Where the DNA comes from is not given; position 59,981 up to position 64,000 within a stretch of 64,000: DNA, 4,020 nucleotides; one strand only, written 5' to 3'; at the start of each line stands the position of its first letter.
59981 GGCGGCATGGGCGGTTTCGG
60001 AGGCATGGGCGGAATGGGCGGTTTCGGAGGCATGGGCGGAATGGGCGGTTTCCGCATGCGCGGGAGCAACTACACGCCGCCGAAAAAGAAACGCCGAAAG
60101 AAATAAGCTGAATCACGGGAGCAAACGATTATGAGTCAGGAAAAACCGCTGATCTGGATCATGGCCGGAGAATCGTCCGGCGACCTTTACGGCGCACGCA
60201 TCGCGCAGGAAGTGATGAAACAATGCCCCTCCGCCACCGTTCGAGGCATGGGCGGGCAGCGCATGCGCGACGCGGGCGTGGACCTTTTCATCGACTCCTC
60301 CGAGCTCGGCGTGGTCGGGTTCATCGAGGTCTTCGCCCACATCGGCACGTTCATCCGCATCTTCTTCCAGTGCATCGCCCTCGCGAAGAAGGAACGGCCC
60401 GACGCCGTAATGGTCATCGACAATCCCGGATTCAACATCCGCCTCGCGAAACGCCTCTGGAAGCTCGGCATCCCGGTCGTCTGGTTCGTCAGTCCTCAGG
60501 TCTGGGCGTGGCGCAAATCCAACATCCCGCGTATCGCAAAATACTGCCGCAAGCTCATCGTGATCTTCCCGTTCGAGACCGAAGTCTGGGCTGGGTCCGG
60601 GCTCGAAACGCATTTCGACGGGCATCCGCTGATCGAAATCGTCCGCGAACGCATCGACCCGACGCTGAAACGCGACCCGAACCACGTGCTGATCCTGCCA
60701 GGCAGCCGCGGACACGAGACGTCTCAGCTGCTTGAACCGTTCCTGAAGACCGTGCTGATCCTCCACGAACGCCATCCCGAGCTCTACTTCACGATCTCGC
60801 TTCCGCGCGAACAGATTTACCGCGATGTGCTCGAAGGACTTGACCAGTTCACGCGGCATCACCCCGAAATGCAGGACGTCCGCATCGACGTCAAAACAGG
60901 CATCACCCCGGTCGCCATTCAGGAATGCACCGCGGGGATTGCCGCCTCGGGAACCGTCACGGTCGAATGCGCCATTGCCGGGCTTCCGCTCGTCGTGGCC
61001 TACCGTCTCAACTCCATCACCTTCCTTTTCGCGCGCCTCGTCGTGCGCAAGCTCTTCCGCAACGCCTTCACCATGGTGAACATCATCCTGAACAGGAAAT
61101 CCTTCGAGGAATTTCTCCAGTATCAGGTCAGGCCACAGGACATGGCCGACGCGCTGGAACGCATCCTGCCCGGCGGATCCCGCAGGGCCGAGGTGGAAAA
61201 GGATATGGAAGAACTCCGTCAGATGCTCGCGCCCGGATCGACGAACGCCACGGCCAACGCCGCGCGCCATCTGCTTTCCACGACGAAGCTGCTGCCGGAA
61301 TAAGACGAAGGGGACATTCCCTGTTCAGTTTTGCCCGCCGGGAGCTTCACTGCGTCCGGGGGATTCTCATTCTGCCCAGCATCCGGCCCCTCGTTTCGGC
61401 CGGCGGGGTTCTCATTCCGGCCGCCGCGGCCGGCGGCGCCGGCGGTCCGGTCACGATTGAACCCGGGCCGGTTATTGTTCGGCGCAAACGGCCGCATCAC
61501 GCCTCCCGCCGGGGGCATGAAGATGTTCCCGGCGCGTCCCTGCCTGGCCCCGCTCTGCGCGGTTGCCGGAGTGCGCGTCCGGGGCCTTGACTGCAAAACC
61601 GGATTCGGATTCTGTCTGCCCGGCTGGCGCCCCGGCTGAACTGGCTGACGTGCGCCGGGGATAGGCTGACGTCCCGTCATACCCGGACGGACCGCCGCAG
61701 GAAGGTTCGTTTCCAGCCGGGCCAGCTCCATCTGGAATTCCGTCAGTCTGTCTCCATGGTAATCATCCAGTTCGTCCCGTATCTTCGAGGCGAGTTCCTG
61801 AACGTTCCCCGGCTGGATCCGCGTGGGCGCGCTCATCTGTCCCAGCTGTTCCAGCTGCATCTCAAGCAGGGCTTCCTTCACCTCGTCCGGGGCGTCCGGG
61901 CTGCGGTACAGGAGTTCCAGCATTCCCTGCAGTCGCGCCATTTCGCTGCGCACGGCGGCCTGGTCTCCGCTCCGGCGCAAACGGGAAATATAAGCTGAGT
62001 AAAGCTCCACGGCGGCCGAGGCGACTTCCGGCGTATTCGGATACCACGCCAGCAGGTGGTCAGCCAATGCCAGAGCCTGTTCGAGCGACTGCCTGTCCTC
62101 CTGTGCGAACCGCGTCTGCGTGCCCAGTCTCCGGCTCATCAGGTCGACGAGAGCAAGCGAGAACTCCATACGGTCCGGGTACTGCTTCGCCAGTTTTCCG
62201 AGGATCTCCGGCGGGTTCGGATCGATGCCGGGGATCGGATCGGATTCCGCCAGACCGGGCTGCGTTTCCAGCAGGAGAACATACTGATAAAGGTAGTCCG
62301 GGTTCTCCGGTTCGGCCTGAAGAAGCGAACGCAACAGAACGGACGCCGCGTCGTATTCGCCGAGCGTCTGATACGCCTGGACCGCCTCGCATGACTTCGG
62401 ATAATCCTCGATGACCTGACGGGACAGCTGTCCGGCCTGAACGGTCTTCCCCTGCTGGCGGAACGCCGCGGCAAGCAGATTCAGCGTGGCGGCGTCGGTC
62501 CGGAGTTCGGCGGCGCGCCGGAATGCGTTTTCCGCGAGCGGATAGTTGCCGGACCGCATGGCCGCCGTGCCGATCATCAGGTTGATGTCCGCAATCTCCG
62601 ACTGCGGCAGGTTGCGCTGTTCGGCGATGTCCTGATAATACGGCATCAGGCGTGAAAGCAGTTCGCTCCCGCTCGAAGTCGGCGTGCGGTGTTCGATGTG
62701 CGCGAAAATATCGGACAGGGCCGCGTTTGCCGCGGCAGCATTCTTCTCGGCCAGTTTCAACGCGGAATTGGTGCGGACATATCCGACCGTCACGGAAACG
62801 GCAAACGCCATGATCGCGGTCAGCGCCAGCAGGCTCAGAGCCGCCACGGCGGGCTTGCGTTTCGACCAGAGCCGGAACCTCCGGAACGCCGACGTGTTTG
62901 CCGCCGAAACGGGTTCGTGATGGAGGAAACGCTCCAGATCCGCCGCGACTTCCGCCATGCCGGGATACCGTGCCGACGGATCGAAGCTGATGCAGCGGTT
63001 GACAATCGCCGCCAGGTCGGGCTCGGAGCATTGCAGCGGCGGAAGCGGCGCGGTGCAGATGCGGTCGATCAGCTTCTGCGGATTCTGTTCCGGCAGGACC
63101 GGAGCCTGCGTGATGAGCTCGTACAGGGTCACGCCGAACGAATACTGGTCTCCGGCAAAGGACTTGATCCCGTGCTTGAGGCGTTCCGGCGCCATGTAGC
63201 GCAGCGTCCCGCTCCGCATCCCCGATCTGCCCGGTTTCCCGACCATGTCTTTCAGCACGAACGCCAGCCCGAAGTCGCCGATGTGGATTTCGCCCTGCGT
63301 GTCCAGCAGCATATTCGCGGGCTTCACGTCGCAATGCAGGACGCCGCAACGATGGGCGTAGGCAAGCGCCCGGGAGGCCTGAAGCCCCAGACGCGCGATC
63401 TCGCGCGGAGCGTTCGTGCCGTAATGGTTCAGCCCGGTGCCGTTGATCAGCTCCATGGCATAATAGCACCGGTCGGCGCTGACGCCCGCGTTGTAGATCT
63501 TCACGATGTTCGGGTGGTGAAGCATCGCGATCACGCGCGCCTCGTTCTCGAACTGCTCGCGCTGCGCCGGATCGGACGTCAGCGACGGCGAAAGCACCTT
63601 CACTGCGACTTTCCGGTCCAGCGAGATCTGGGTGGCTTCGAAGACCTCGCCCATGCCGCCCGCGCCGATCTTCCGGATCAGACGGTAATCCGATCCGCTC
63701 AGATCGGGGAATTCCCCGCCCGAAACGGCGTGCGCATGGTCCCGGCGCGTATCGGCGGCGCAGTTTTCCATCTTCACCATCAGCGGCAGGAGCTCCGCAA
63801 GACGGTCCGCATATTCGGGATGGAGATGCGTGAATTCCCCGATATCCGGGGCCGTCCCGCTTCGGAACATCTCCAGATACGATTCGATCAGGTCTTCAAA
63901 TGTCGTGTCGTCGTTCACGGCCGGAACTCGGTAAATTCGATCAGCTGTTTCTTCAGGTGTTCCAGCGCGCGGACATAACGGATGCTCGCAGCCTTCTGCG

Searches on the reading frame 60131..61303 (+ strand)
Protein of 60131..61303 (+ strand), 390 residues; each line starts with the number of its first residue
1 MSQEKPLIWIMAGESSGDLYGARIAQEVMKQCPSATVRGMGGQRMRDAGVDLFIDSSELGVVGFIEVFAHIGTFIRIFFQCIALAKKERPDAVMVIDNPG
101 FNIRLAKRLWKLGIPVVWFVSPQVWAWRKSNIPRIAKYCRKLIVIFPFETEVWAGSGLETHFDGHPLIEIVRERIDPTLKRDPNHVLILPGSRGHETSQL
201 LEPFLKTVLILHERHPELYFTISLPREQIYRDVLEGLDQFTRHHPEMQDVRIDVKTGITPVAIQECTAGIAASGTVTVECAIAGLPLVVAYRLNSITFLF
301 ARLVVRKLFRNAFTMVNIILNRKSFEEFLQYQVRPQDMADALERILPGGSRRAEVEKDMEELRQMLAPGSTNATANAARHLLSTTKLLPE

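Call 66: search_protein_families(library=pfam, proteins=[window:60131-61303:+], max_evalue=0.0001)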
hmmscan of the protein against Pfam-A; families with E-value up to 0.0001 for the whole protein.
window:60131-61303:+ (390 aa): 1 family
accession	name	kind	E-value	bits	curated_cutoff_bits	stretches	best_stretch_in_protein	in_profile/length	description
PF02684.21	LpxB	-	2.6e-76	257.4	22.6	1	8-376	1-369/374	Lipid-A-disaccharide synthetase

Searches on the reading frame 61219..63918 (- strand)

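Call 9: search_protein_families(library=pfam, proteins=[window:61219-63918:-], max_evalue=0.001)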
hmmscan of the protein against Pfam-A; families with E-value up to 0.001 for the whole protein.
window:61219-63918:- (899 aa): 11 families
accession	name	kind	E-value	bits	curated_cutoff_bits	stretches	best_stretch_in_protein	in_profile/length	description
PF00069.31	Pkinase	-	2.8e-45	155.2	31.7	1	78-318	1-252/263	Protein kinase domain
PF07714.23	PK_Tyr_Ser-Thr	-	3.6e-34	118.7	23.1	1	80-325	3-255/258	Protein tyrosine and serine/threonine kinase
PF03109.22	ABC1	-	5.4e-07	29.4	22.9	1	153-220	145-215/244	ABC1 atypical kinase-like domain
PF13428.12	TPR_14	-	6.8e-06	26.7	23.5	0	512-547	7-42/44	Tetratricopeptide repeat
PF13432.12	TPR_16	-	4.2e-05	24.3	32.7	1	447-508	1-63/65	Tetratricopeptide repeat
PF13174.12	TPR_6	-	0.00013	22.9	26.3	0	482-509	6-33/33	Tetratricopeptide repeat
PF07719.23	TPR_2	-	0.00028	21.2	27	0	447-472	5-30/34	Tetratricopeptide repeat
PF14559.12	TPR_19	-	0.00038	21.2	25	0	453-515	1-63/68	Tetratricopeptide repeat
PF00515.34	TPR_1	-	0.00047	20.3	27.8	0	449-472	7-30/34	Tetratricopeptide repeat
PF13424.12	TPR_12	-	0.00063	20.3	30.1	1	442-506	2-75/77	Tetratricopeptide repeat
PF13181.12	TPR_8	-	0.00092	19.6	25.7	0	443-473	1-31/34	Tetratricopeptide repeat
